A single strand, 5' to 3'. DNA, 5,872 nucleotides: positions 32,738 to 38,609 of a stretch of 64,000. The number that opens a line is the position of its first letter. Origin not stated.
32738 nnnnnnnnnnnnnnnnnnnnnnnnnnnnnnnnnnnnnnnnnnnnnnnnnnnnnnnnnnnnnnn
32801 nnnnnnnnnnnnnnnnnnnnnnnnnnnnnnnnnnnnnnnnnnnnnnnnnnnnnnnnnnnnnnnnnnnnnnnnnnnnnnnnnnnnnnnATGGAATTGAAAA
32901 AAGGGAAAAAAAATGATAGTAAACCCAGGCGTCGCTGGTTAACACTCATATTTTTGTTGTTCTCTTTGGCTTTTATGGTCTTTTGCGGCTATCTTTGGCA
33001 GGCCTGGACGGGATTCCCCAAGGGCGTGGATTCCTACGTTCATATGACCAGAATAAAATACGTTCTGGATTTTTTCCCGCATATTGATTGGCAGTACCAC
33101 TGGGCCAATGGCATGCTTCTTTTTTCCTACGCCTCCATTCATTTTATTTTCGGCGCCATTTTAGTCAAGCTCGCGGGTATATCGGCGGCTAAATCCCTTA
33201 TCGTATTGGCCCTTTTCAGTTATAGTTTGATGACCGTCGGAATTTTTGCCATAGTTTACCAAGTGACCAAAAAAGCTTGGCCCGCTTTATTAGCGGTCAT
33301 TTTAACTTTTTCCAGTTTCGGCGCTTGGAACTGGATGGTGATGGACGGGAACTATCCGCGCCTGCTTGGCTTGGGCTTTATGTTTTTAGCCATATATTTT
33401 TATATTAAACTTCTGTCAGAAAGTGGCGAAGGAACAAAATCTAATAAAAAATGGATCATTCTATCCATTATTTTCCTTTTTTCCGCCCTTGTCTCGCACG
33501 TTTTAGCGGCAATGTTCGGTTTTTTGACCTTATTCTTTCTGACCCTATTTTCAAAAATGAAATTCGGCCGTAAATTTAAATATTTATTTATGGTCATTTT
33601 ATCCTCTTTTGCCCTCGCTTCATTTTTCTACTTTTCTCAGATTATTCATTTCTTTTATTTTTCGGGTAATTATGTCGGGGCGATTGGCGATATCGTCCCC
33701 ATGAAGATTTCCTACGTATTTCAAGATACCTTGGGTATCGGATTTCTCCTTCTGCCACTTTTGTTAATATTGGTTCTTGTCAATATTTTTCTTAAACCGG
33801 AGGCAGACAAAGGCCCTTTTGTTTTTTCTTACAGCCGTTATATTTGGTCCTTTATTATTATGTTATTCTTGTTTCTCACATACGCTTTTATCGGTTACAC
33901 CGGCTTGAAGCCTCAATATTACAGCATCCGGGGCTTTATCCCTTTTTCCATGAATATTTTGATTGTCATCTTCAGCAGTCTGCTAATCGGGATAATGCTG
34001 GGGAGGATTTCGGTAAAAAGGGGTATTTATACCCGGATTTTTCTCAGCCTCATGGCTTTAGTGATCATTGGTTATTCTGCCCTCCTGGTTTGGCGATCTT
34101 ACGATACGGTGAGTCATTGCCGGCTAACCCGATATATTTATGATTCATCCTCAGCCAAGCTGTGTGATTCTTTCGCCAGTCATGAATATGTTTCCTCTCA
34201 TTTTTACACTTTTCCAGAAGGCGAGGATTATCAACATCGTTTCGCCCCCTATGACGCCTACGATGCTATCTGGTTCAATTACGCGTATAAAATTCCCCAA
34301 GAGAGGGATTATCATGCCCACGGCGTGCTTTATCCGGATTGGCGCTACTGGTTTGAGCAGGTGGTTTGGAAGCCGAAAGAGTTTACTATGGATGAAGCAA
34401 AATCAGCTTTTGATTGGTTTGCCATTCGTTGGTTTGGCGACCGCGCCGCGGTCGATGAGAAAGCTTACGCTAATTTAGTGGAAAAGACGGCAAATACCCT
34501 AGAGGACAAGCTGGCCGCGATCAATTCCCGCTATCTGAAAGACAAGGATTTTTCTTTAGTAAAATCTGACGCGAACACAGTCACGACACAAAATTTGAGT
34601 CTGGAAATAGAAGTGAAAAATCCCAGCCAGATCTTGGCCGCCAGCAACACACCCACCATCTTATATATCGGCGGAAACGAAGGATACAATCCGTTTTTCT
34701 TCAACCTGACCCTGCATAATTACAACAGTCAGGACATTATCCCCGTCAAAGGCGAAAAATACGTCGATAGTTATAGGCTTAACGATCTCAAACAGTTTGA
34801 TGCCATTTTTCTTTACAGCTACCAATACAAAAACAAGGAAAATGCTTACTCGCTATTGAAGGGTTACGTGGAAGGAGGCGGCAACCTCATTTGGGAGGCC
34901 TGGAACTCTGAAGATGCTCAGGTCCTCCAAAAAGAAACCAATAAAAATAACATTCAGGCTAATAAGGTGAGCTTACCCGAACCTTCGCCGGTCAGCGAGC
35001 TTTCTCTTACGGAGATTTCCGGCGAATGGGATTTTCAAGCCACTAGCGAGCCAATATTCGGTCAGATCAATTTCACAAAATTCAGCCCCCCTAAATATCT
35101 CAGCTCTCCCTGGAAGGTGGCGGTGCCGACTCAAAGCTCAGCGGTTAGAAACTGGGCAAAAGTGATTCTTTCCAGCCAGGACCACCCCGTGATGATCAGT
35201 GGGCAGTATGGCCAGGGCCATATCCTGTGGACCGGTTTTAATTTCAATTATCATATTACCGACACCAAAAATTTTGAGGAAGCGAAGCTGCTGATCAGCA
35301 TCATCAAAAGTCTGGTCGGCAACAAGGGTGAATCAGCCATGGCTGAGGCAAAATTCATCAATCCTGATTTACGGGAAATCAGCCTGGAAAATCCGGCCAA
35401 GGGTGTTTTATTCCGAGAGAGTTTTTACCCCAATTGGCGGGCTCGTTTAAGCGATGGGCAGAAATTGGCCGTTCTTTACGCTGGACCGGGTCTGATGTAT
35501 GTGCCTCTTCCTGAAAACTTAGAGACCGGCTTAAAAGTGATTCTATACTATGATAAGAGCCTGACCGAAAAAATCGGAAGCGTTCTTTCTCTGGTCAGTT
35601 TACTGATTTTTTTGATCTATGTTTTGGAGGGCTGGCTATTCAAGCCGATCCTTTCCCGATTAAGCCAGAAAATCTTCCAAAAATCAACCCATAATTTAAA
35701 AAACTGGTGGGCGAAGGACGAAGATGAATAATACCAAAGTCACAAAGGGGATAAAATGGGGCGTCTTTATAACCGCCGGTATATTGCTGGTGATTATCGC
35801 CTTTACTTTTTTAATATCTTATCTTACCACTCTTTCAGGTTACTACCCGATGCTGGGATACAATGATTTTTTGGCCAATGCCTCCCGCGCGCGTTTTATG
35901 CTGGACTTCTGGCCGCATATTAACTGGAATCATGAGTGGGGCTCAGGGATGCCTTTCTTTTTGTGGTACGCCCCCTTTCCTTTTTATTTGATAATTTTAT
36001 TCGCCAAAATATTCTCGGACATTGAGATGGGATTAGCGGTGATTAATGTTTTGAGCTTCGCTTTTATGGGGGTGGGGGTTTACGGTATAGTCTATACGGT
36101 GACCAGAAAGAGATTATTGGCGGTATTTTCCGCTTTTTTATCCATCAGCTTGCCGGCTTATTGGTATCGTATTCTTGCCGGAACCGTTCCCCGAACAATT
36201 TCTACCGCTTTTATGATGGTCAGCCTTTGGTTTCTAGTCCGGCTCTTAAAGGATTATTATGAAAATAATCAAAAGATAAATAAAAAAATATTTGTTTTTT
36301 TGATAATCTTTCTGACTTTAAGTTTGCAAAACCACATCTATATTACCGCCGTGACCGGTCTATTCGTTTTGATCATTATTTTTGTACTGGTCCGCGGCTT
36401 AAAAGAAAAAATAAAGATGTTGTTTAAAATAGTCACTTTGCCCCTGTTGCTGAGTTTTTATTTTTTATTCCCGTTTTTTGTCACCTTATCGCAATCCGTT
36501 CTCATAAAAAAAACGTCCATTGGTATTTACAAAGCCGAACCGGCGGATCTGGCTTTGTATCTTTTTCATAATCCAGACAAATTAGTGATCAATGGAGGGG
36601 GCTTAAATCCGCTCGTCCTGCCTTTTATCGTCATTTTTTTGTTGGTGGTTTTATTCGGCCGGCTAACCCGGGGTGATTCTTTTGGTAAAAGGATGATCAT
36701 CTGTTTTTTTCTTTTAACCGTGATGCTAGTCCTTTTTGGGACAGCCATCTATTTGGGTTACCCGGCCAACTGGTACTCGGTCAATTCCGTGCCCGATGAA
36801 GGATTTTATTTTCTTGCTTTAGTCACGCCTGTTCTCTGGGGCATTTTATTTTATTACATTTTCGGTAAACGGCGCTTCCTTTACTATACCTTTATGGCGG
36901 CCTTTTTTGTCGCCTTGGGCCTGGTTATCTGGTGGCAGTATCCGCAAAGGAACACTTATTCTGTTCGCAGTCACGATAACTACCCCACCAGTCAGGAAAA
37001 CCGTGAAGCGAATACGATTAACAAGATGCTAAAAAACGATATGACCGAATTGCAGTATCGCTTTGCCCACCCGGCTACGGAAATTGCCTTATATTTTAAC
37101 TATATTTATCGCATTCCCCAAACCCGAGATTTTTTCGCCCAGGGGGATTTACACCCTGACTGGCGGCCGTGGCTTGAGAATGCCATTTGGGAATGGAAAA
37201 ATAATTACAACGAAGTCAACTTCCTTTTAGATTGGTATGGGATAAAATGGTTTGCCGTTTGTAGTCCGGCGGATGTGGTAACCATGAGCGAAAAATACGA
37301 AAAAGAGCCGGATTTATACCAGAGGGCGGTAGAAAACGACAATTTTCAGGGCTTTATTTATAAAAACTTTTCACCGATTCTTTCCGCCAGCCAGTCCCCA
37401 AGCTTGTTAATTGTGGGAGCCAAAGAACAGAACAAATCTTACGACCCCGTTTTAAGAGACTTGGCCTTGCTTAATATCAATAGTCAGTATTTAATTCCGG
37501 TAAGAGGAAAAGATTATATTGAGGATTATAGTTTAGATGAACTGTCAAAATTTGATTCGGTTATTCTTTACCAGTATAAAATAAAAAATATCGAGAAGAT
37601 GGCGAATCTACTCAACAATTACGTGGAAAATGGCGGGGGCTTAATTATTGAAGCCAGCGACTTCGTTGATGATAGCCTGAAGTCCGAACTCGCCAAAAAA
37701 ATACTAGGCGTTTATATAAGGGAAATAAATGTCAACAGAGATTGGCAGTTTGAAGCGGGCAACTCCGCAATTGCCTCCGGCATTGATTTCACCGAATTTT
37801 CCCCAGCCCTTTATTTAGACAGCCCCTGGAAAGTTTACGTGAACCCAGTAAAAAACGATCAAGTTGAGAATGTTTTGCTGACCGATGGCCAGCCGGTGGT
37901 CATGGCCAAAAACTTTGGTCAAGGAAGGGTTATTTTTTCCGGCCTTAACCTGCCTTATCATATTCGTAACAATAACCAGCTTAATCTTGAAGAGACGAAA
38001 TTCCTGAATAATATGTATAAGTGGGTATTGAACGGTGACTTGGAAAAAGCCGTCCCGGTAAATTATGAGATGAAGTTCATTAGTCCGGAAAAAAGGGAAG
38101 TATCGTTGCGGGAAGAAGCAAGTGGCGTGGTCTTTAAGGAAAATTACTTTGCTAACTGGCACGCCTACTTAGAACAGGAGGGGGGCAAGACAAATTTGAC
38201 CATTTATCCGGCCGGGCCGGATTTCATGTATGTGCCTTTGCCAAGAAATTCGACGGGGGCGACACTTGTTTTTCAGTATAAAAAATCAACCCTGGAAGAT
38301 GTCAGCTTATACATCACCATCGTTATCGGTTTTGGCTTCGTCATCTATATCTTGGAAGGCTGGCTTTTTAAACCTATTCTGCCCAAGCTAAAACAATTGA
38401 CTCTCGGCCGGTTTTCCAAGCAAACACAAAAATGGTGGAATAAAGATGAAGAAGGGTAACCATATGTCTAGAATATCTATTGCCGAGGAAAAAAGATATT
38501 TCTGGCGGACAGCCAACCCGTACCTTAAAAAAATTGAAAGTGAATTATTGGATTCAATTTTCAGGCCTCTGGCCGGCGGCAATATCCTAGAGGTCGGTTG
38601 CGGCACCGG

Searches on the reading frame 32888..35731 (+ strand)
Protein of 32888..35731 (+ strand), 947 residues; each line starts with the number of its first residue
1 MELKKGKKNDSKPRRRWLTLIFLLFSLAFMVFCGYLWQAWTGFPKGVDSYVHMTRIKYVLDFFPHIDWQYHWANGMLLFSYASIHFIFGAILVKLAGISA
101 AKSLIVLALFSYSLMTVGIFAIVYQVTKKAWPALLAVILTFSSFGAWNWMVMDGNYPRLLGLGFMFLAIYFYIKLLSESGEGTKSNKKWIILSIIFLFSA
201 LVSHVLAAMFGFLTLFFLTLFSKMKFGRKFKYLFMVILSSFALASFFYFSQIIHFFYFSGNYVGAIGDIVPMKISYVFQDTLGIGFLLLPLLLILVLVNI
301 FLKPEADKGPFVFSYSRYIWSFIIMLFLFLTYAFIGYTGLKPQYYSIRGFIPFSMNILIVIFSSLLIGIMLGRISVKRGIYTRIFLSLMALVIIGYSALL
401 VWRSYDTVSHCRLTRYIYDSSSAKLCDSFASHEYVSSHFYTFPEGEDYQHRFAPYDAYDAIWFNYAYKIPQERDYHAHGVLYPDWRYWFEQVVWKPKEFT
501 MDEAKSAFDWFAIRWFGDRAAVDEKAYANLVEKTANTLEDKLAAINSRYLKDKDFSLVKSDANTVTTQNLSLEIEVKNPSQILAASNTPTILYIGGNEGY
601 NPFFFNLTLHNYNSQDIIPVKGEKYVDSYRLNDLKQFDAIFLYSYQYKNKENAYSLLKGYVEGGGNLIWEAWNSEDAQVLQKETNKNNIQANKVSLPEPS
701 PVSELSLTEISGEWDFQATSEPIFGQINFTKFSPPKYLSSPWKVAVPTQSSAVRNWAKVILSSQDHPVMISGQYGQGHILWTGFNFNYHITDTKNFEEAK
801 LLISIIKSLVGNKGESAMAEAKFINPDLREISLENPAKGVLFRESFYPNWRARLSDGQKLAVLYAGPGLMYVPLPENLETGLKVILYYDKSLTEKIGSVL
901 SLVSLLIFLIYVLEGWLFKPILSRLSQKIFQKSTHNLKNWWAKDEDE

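Call 8: search_protein_families(library=pfam, proteins=[window:32888-35731:+], max_evalue=0.01)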
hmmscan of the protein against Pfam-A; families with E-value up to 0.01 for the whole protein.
window:32888-35731:+ (947 aa): 1 family
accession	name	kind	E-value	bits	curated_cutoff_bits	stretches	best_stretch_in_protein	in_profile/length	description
PF10131.15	PTPS_related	-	0.0026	16.7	26.4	1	622-670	477-526/621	6-pyruvoyl-tetrahydropterin synthase related domain; membrane protein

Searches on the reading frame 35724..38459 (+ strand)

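Call 8: search_protein_families(library=pfam, proteins=[window:35724-38459:+], max_evalue=0.01)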
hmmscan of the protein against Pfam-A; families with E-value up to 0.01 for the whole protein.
window:35724-38459:+ (911 aa): 2 families
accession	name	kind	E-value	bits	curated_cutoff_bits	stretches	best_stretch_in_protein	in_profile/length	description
PF10131.15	PTPS_related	-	4.8e-13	48.9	26.4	2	595-746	477-621/621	6-pyruvoyl-tetrahydropterin synthase related domain; membrane protein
PF24157.1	DUF7408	-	0.0014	19.1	27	1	609-741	37-154/174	Domain of unknown function (DUF7408)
